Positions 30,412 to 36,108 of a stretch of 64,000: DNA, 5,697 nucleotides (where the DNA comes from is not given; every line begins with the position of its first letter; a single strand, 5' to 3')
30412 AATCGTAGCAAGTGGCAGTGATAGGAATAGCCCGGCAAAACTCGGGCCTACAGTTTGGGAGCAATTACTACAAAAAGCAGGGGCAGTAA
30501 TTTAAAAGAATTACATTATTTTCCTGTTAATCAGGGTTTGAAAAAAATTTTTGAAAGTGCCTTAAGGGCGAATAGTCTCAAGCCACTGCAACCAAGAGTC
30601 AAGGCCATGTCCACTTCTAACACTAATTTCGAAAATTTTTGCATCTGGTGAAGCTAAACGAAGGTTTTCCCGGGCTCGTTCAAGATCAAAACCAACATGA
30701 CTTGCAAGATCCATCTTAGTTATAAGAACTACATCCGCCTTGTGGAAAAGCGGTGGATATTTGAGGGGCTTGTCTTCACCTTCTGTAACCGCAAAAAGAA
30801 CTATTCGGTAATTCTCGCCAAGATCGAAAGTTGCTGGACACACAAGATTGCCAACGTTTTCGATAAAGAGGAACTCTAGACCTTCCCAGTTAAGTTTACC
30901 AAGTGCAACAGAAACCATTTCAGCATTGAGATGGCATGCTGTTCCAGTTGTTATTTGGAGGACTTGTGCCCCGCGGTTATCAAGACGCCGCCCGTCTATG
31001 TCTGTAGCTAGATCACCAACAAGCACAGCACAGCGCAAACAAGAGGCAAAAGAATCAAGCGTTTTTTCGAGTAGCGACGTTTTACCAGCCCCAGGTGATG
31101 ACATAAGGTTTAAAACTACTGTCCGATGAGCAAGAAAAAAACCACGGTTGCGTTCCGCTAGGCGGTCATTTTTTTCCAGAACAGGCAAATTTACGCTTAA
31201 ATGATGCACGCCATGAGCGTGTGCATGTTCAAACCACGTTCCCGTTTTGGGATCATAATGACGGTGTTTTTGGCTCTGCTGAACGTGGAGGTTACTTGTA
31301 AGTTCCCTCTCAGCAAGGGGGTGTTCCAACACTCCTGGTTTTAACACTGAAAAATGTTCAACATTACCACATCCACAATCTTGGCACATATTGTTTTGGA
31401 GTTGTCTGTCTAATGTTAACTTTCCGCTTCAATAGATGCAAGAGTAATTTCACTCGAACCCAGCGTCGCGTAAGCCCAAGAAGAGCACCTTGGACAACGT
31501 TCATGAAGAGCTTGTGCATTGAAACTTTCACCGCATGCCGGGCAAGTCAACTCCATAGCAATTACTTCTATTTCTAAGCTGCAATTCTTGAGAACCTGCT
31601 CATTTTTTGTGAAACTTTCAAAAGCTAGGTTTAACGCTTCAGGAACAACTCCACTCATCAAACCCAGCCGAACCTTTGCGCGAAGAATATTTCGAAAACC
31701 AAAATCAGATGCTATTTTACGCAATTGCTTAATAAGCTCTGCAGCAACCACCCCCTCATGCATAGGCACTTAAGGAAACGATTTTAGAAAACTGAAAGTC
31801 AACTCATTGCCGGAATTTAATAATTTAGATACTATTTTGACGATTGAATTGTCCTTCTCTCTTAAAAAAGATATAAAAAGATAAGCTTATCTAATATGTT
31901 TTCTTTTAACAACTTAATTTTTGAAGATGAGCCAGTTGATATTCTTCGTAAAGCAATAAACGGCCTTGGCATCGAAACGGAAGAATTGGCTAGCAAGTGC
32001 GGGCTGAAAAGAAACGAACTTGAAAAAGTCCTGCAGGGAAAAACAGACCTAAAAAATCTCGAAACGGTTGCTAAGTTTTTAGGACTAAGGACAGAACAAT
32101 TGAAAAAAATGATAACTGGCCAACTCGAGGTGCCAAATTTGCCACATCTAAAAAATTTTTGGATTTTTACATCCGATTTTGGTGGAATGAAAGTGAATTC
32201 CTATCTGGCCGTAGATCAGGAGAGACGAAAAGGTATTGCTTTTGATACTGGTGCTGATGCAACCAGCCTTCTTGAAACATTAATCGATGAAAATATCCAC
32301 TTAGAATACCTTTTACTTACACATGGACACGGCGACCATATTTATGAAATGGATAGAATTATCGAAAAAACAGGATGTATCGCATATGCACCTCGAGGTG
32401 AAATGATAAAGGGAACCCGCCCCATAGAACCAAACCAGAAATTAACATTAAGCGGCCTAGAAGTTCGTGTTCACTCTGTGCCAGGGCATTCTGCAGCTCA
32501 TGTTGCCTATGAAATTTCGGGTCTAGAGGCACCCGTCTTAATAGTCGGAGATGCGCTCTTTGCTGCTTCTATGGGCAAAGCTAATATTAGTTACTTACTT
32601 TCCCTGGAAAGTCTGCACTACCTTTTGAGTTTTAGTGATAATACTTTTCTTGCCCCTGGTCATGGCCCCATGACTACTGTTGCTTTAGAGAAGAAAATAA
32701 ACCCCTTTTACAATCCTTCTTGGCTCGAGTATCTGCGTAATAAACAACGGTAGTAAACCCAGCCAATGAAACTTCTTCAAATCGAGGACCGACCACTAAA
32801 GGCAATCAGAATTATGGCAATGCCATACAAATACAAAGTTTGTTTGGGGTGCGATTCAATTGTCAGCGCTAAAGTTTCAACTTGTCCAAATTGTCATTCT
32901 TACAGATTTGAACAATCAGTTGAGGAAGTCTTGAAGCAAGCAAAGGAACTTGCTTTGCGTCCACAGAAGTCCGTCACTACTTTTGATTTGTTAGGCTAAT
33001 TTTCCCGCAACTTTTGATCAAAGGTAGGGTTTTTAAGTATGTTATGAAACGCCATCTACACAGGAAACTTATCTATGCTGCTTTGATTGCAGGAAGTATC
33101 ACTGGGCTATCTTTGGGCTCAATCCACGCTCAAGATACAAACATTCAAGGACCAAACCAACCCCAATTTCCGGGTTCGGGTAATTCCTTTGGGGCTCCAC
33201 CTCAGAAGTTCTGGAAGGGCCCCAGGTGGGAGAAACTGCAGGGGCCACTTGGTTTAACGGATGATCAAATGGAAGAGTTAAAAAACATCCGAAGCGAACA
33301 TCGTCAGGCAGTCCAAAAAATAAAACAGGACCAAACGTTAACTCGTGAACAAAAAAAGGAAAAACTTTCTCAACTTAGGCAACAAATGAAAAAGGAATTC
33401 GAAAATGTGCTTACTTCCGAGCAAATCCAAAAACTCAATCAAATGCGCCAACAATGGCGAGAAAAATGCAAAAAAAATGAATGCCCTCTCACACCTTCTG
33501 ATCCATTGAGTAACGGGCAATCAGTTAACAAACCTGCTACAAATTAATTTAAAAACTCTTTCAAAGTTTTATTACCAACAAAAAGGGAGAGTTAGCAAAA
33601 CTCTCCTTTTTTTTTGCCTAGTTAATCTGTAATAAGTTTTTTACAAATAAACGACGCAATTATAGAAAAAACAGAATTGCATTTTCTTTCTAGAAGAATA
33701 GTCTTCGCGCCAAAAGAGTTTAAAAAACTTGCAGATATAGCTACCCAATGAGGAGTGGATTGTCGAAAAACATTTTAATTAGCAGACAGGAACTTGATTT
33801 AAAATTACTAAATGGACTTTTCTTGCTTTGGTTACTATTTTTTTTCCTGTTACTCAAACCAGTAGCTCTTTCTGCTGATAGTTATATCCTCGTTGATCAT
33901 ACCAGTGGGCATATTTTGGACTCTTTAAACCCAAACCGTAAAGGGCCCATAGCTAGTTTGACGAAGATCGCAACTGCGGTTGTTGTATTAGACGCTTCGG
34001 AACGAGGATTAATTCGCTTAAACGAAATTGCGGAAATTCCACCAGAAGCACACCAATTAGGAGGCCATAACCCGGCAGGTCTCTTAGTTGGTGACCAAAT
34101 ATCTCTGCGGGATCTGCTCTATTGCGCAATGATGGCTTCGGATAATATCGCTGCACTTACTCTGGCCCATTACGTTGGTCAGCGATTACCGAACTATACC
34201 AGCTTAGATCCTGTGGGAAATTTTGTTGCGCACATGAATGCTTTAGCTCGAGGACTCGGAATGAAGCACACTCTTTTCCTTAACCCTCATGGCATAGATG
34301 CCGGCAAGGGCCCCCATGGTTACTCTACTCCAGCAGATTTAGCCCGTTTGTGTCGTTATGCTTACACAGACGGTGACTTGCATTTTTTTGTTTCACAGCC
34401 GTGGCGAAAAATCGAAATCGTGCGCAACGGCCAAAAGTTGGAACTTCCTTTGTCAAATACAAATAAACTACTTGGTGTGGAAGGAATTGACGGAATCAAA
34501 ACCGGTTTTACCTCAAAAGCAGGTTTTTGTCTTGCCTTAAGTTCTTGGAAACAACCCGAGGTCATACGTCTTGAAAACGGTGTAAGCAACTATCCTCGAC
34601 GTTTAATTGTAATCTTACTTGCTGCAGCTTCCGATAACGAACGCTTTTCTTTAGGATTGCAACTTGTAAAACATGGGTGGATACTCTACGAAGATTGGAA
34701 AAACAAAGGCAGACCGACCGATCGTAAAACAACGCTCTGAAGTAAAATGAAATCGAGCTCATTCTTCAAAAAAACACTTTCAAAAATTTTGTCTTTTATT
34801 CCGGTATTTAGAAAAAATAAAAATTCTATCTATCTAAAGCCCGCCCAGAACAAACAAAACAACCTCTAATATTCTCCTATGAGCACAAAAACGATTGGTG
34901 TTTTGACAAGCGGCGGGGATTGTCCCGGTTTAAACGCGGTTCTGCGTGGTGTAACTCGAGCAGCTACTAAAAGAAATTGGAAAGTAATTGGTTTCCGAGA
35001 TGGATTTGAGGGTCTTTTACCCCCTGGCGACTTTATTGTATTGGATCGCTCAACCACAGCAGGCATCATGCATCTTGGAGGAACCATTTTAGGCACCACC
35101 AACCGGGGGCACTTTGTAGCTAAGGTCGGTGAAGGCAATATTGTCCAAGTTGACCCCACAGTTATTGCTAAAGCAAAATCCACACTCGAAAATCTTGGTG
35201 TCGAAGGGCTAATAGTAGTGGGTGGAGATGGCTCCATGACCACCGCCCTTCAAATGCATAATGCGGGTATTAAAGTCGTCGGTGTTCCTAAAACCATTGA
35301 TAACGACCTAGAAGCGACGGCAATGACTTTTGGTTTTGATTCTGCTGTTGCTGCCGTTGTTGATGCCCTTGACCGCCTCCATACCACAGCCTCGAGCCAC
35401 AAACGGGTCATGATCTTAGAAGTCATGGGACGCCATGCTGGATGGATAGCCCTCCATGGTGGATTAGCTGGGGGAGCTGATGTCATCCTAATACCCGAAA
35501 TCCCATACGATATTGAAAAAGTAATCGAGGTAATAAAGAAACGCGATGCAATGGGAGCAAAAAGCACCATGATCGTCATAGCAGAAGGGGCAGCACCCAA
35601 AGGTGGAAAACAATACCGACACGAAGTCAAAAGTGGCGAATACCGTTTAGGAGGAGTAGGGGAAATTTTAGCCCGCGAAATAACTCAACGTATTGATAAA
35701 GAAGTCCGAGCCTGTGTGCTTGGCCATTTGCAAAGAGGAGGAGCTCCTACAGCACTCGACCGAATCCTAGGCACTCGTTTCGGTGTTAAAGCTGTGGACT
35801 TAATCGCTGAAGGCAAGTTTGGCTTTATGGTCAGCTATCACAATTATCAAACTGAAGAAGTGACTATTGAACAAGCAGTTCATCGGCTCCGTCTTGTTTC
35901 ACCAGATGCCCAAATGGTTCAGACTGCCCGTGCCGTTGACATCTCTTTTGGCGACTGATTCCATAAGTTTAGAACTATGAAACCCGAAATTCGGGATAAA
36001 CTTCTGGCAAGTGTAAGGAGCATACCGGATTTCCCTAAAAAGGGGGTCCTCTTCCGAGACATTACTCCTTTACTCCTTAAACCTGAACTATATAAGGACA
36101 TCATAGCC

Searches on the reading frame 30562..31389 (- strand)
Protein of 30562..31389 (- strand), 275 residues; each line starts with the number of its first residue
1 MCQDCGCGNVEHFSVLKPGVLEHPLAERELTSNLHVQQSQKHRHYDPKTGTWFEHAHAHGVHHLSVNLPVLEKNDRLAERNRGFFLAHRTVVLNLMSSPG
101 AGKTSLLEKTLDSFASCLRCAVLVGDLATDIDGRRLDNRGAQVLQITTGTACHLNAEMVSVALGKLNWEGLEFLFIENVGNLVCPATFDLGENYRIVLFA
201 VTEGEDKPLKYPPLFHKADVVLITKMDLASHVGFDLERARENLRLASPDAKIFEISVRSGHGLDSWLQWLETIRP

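Call 36: search_protein_families(library=pfam, proteins=[window:30562-31389:-], max_evalue=0.00001)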
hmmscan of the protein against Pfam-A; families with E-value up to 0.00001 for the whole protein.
window:30562-31389:- (275 aa): 1 family
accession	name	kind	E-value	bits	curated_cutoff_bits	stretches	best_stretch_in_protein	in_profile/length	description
PF02492.25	cobW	-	6e-23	81.8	20.7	1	92-253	2-179/180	CobW/HypB/UreG, nucleotide-binding domain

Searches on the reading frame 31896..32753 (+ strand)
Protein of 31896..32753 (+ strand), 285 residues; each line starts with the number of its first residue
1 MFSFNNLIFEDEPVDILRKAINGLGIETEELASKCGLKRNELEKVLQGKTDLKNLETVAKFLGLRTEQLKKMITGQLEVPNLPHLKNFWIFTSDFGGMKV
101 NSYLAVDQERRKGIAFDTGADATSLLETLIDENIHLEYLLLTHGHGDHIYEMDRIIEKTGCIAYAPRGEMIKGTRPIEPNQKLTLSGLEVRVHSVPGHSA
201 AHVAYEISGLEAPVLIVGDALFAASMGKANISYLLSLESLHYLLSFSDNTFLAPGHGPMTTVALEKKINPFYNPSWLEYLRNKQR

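Call 36: search_protein_families(library=pfam, proteins=[window:31896-32753:+], max_evalue=0.00001)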
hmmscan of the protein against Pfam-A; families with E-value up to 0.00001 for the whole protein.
window:31896-32753:+ (285 aa): 1 family
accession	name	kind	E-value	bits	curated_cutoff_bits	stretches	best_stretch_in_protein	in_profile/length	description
PF00753.33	Lactamase_B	-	1.6e-12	48.3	22.7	1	98-256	4-196/196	Metallo-beta-lactamase superfamily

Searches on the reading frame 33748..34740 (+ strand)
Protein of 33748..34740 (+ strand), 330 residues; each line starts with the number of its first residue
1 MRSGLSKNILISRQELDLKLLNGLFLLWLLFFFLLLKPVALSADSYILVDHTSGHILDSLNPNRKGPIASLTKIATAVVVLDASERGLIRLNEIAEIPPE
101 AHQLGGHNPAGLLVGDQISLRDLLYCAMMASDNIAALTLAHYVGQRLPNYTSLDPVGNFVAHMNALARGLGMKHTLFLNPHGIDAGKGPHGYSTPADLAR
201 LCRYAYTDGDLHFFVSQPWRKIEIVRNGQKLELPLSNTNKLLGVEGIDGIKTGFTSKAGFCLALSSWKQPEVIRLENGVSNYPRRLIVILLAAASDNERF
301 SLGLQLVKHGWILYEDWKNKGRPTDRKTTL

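Call 37: search_protein_families(library=pfam, proteins=[window:33748-34740:+], max_evalue=0.00001)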
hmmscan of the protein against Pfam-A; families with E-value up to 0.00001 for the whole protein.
window:33748-34740:+ (330 aa): 2 families
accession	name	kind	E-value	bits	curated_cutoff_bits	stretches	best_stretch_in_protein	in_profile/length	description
PF00768.25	Peptidase_S11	-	7.3e-43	147.2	27.6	1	40-268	9-225/239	D-alanyl-D-alanine carboxypeptidase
PF13354.11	Beta-lactamase2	-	1.2e-12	48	22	1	59-147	14-100/214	Beta-lactamase enzyme family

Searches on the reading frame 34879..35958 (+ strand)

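Call 37: search_protein_families(library=pfam, proteins=[window:34879-35958:+], max_evalue=0.00001)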
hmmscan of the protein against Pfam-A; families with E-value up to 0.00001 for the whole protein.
window:34879-35958:+ (359 aa): 1 family
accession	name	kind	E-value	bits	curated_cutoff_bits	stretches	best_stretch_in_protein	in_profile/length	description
PF00365.25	PFK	-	2.2e-103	345.9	30.9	1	6-309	2-277/277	Phosphofructokinase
